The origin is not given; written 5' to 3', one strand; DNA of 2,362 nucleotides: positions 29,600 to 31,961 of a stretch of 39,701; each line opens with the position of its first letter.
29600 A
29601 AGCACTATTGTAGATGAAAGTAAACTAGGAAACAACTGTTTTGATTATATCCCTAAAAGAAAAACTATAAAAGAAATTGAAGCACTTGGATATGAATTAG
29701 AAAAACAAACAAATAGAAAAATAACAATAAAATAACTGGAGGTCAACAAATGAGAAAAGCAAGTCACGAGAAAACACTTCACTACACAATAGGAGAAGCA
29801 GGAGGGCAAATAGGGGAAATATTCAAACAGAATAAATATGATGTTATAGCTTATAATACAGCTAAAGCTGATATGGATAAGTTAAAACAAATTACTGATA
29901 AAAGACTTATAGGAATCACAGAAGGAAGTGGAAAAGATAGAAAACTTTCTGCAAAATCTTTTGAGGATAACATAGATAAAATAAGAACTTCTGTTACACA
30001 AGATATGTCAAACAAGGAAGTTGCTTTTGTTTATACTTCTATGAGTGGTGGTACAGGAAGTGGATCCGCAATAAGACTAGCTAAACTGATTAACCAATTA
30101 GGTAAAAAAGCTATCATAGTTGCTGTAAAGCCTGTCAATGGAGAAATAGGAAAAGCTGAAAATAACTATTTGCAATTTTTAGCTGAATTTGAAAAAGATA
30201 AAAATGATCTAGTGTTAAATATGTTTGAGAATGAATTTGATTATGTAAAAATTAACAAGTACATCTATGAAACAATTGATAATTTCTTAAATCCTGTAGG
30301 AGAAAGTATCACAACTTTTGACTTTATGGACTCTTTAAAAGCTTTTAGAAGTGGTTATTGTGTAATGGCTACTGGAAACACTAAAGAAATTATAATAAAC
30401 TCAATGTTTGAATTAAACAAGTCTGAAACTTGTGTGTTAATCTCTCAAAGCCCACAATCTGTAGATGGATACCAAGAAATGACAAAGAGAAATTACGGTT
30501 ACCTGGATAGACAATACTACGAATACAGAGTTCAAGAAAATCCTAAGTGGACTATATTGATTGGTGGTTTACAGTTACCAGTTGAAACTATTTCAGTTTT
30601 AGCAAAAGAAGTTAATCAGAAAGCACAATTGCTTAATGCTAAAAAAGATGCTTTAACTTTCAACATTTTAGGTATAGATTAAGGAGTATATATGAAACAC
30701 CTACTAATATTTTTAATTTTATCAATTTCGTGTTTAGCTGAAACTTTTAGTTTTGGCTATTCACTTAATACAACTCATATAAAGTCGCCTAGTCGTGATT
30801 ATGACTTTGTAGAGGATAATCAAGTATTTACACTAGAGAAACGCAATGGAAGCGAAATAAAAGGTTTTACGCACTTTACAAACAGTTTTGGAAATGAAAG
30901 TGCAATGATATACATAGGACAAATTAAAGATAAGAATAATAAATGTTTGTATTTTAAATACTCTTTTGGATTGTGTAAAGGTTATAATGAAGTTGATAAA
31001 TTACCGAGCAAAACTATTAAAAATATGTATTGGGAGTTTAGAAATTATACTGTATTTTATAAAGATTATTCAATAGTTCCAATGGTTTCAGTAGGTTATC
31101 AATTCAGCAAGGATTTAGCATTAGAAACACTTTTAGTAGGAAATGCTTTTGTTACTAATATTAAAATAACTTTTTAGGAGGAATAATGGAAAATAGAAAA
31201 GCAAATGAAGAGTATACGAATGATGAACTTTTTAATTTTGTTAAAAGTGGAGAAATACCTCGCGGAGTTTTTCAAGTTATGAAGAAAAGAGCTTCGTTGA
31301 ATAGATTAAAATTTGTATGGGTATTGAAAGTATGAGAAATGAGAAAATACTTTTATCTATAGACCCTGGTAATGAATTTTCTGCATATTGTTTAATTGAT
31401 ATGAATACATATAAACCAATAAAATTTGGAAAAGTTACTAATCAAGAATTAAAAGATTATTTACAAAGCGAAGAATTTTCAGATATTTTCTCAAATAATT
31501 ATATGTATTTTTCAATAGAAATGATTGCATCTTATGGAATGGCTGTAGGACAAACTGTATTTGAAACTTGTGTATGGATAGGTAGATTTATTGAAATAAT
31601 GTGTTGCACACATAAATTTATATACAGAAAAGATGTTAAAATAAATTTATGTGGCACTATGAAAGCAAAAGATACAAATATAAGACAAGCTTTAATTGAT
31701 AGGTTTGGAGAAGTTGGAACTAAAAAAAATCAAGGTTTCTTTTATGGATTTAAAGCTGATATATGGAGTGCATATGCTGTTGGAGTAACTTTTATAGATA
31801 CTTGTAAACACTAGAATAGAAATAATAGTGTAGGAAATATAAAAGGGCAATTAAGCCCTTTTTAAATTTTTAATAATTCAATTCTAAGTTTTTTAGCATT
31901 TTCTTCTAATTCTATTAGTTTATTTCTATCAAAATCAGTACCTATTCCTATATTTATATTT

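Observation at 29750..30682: Tubulin/FtsZ-superfamily GTPase encoded by a 40-kb siphovirus-type phage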

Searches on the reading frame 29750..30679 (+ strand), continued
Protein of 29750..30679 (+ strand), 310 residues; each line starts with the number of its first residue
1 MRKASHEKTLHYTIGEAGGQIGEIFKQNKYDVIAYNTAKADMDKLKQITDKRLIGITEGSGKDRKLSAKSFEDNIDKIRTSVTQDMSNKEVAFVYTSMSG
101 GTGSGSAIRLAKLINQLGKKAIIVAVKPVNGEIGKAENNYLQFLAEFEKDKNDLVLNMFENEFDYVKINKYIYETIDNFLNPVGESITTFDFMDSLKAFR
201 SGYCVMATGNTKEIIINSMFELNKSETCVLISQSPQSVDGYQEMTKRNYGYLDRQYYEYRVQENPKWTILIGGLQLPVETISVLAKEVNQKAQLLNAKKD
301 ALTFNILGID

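Call 85: find_encoding_contigs(protein=P0101, flank=10000, max_places=2)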
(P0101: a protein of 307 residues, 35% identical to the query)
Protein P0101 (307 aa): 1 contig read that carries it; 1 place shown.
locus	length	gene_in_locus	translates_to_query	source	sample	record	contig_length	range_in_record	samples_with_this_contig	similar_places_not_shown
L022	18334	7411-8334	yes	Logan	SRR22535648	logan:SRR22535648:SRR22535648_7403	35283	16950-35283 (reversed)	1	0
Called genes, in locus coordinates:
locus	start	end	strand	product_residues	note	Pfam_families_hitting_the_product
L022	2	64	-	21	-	?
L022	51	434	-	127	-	PF09643:YopX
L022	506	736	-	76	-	-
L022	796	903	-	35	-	-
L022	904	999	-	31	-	-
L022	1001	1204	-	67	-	-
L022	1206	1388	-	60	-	-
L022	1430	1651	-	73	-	-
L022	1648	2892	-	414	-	PF03796:DnaB_C, PF13481:AAA_25 (weak)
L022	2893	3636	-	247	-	PF13730:HTH_36 (faint), PF09524:Phg_2220_C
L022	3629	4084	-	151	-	-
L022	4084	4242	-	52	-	PF12728:HTH_17, PF13411:MerR_1 (weak)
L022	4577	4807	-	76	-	-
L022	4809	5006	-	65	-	PF01381:HTH_3 (weak), PF13443:HTH_26 (weak)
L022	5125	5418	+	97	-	-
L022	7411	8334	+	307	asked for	PF00091:Tubulin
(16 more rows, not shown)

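Call 86: find_encoding_contigs(protein=P0255, flank=10000, max_places=2)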
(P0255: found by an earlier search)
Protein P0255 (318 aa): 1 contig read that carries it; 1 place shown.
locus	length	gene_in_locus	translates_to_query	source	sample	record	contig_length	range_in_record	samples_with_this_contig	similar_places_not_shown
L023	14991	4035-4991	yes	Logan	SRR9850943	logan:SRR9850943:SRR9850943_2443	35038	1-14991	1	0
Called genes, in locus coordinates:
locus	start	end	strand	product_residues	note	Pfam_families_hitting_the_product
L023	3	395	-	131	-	?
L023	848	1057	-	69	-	-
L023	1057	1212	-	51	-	PF04014:MazE_antitoxin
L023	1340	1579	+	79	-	-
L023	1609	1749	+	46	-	-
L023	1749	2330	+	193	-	PF04404:ERF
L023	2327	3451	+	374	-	-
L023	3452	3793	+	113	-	-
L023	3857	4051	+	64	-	PF07131:DUF1382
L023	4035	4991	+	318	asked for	PF00091:Tubulin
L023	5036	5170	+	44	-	-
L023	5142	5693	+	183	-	-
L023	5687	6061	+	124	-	-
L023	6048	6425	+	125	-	PF02557:VanY (weak), PF13539:Peptidase_M15_4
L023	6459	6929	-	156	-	-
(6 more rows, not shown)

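Call 92: find_related_loci(query=A4, collection=viral_contigs, flank=10000)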
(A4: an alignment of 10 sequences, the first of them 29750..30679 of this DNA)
Query A4 (310 aa) in viral_contigs; peptide patterns used: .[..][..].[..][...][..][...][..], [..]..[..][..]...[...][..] (x = any residue, [..] = any of these).
143 stretches matched a pattern; 6 encode a relative of the query (tblastn E <= 1e-3); 6 distinct loci.
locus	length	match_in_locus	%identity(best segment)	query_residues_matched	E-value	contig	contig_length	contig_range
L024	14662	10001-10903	32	8-306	8e-40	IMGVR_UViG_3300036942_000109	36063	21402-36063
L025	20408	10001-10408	30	15-147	6e-11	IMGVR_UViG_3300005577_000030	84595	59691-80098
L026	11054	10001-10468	32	1-142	1e-10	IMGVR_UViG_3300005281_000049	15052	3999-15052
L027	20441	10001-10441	30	7-148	1e-10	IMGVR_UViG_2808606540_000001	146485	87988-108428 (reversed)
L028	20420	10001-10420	30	14-149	9e-9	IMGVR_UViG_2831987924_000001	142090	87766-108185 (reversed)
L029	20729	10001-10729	24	14-232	4e-6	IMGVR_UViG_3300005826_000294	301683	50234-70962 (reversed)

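Call 94: search_protein_families(library=pfam, proteins=[L024:8366-9016:+, L024:9099-9599:+, L024:9595-9960:+, L024:9989-10921:+, L024:10964-11164:+, L024:11214-12341:+, L024:12637-13017:+, L024:13010-13402:+, L024:13402-13917:+, L024:7796-7987:-], max_evalue=0.001)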
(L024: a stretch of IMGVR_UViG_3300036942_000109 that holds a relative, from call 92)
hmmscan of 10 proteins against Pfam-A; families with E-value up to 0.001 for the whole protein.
L024:8366-9016:+ (217 aa): 1 family
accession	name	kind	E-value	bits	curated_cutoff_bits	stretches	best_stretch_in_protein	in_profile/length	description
PF04404.17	ERF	-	6.5e-14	52.6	25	1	30-169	1-141/153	ERF superfamily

L024:9099-9599:+ (167 aa): 1 family
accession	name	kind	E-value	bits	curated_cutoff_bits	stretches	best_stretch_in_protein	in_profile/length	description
PF05565.16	Sipho_Gp157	-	2.9e-25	89.6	28.6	1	2-156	1-158/162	Siphovirus Gp157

L024:9595-9960:+ (122 aa): 1 family
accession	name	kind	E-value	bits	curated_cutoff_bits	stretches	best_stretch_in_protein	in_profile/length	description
PF00436.31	SSB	-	1.5e-31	109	26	1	1-97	1-104/104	Single-strand binding protein family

L024:9989-10921:+ (311 aa): 2 families
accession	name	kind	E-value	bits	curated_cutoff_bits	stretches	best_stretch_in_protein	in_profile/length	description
PF00091.31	Tubulin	-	3.7e-12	47.4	33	1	5-156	1-180/190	Tubulin/FtsZ family, GTPase domain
PF13809.12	Tubulin_2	-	0.00046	20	27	0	52-120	112-193/356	Tubulin like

L024:10964-11164:+ (67 aa): 0 families

L024:11214-12341:+ (376 aa): 3 families
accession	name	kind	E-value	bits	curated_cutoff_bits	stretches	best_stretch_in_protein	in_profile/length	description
PF07282.18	Cas12f1-like_TNB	-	8.5e-25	87.1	26.3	1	295-362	1-60/60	Cas12f1-like, TNB domain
PF01385.25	OrfB_IS605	-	2.9e-14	53.7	30.5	1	176-272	13-111/120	Probable transposase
PF08271.17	Zn_Ribbon_TF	-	0.00045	20.2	29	0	324-357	2-34/43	TFIIB zinc-binding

L024:12637-13017:+ (127 aa): 0 families

L024:13010-13402:+ (131 aa): 0 families

L024:13402-13917:+ (172 aa): 1 family
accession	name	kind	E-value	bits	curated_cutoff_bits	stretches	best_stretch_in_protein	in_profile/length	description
PF00959.24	Phage_lysozyme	-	2.3e-13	51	22.3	1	38-150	3-106/125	Phage lysozyme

L024:7796-7987:- (64 aa): 3 families
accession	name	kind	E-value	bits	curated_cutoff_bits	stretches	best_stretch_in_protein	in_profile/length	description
PF13518.12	HTH_28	-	0.00016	22.1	25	1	13-38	10-35/52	Helix-turn-helix domain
PF16509.11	KORA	-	0.00042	20.9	26.7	1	4-38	19-53/84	TrfB plasmid transcriptional repressor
PF01381.28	HTH_3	-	0.00075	19.9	23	1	7-54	1-49/55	Helix-turn-helix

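Call 103: find_encoding_contigs(protein=P0105, flank=8000, max_places=1)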
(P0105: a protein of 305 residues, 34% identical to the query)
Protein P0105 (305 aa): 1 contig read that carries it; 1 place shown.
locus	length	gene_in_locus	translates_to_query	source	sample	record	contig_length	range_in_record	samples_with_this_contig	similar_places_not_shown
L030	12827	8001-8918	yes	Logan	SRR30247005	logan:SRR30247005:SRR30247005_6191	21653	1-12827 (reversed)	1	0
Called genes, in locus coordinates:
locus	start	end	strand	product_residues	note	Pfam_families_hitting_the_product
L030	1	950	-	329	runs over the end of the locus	PF00145:DNA_methylase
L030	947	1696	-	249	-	PF16784:HNHc_6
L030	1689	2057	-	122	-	PF09643:YopX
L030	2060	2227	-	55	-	-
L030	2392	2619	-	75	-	-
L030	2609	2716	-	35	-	-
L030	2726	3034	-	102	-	-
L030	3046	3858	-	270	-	PF01695:IstB_IS21, PF03969:AFG1_ATPase (weak), PF00308:Bac_DnaA (weak), PF07728:AAA_5 (weak)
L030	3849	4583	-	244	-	PF09681:Phage_rep_org_N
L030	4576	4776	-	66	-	-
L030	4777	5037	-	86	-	-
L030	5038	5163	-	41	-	PF21983:NikA-like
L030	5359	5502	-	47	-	-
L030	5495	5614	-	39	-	-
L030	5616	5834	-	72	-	-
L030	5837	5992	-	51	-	-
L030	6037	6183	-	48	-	-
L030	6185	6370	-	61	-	PF01381:HTH_3, PF13443:HTH_26 (weak)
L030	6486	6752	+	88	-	-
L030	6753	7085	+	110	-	-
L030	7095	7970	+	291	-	PF04098:Rad52_Rad22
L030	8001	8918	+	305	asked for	PF00091:Tubulin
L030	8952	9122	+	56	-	-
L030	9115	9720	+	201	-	-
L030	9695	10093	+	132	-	-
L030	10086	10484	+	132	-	-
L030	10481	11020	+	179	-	PF00959:Phage_lysozyme (weak)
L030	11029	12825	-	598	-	?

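Call 104: find_encoding_contigs(protein=P0100, flank=6000, max_places=1)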
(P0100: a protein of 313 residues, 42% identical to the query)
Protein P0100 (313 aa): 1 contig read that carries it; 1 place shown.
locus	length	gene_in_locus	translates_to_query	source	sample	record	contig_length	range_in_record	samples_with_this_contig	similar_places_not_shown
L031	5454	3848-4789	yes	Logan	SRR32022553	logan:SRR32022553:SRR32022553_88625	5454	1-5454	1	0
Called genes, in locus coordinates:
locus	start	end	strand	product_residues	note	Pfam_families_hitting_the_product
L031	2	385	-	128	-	?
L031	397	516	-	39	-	PF04014:MazE_antitoxin (weak)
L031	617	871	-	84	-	-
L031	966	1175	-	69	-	-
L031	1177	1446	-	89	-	-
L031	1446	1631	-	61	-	PF01381:HTH_3, PF13443:HTH_26 (weak)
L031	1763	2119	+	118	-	-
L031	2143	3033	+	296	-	PF04098:Rad52_Rad22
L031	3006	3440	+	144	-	PF00436:SSB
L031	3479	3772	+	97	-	-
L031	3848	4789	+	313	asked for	PF00091:Tubulin (weak)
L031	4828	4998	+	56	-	-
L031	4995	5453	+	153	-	?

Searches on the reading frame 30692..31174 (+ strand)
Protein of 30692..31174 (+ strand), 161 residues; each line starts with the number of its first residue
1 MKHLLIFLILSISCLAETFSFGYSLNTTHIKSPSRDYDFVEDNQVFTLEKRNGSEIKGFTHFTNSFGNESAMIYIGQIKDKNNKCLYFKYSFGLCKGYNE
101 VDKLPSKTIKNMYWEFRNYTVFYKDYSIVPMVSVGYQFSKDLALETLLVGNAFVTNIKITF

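Call 10: search_protein_families(library=phrogs, proteins=[window:30692-31174:+], max_evalue=0.01)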
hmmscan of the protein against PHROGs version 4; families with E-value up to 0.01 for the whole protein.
window:30692-31174:+ (161 aa): 1 family
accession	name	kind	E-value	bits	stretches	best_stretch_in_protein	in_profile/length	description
phrog_3600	-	moron, auxiliary metabolic gene and host takeover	9.4e-06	25.9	1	28-159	195-307/315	antimicrobial peptide resistance and lipid A acylation protein PagP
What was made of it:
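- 30692..31177 (+): 161-aa protein with a signal peptide, ending in ...NIKITF. It looks like an outer-membrane beta-barrel and is probably a moron, not a partner of the tubulin. PHROG 3600 (PagP-like), 9.4e-6 (call 10).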

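Call 11: search_protein_families(library=pfam, proteins=[window:30692-31174:+], max_evalue=0.01)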
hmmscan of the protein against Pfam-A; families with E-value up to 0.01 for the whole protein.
window:30692-31174:+ (161 aa): 0 families

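Call 53: search_dna_similar(query=window:30692-31174:+, collection=plasmids, mode=protein, max_evalue=0.01, max_rows=15)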
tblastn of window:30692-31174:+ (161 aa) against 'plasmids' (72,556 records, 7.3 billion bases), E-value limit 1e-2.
No match.

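Call 67: search_solved_structures(query=window:30692-31174:+, max_evalue=10)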
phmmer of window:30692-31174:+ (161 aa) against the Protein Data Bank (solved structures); distinct sequences matched with E-value up to 10: 3.
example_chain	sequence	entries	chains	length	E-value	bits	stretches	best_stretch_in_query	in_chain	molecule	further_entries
2yk7_A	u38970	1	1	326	0.51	13.6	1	66-113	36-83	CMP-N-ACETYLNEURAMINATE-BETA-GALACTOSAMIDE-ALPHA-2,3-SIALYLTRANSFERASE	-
2yk5_A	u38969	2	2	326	0.81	13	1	67-113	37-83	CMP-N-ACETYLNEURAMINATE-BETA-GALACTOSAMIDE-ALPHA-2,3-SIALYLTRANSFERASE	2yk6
2yk4_A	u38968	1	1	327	0.81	13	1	67-113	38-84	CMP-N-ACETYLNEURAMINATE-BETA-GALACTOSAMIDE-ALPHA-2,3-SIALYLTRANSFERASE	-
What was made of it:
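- Tried and rejected: PDB and plasmid searches were empty (calls 53, 67).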

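Call 71: search_protein_families(library=ncbifam, proteins=[window:30692-31174:+], max_evalue=0.01)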
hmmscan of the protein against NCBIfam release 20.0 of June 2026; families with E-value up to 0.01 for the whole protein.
window:30692-31174:+ (161 aa): 0 families

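Call 76: predict_structure(protein=window:30692-31174:+)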
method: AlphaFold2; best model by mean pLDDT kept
length: 161 residues; sequences in the alignment: 1
mean_pLDDT: 37.0   pTM: 0.27
mean pLDDT of the five models: 37.0, 34.7, 31.5, 30.3, 28.8
residues with pLDDT >= 90: 0; 70-90: 1; 50-70: 12; < 50: 148
segments of 3 or more residues with pLDDT < 50: 14-161
pLDDT, mean of each block of 10 residues (from residue 1): 59 44 28 30 36 38 40 47 45 42 34 33 32 30 30 27 29
secondary structure, 60 per line:
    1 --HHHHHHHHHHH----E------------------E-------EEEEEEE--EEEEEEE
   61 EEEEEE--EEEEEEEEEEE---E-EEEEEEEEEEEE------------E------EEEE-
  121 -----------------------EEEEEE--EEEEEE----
elements in order: H3-13 E45-51 E54-66 E69-79 E85-96 E116-119 E144-149 E152-157
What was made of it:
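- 30692..31177 (+): The single-sequence AF2 model failed (pLDDT 37, call 76).
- Tried and rejected: The single-sequence AF2 model was unusable (pLDDT 37, call 76), so no fold search was run.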

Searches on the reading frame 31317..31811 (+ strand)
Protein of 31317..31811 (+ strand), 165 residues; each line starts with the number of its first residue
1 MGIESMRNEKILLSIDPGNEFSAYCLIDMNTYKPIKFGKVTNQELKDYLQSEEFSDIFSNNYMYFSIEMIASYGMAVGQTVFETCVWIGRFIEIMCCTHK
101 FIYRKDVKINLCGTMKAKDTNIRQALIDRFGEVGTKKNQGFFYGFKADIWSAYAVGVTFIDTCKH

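Call 10: search_protein_families(library=phrogs, proteins=[window:31317-31811:+], max_evalue=0.01)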
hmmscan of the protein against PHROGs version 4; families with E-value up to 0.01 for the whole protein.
window:31317-31811:+ (165 aa): 1 family
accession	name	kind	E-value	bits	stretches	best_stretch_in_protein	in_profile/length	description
phrog_1770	-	DNA, RNA and nucleotide metabolism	1.5e-20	74.7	1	9-161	3-147/158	Holliday junction resolvase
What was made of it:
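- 31317..31814 (+): RuvC-like Holliday-junction resolvase, the last gene of the operon. PHROG 1770, 1.5e-20 (call 10)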

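Call 11: search_protein_families(library=pfam, proteins=[window:31317-31811:+], max_evalue=0.01)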
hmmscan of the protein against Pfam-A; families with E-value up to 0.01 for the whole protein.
window:31317-31811:+ (165 aa): 0 families

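Call 69: search_solved_structures(query=window:31317-31811:+, max_evalue=1)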
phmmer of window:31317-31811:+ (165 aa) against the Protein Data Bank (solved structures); distinct sequences matched with E-value up to 1: 0.

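Call 71: search_protein_families(library=ncbifam, proteins=[window:31317-31811:+], max_evalue=0.01)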
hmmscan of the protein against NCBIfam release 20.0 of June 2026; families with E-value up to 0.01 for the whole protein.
window:31317-31811:+ (165 aa): 0 families
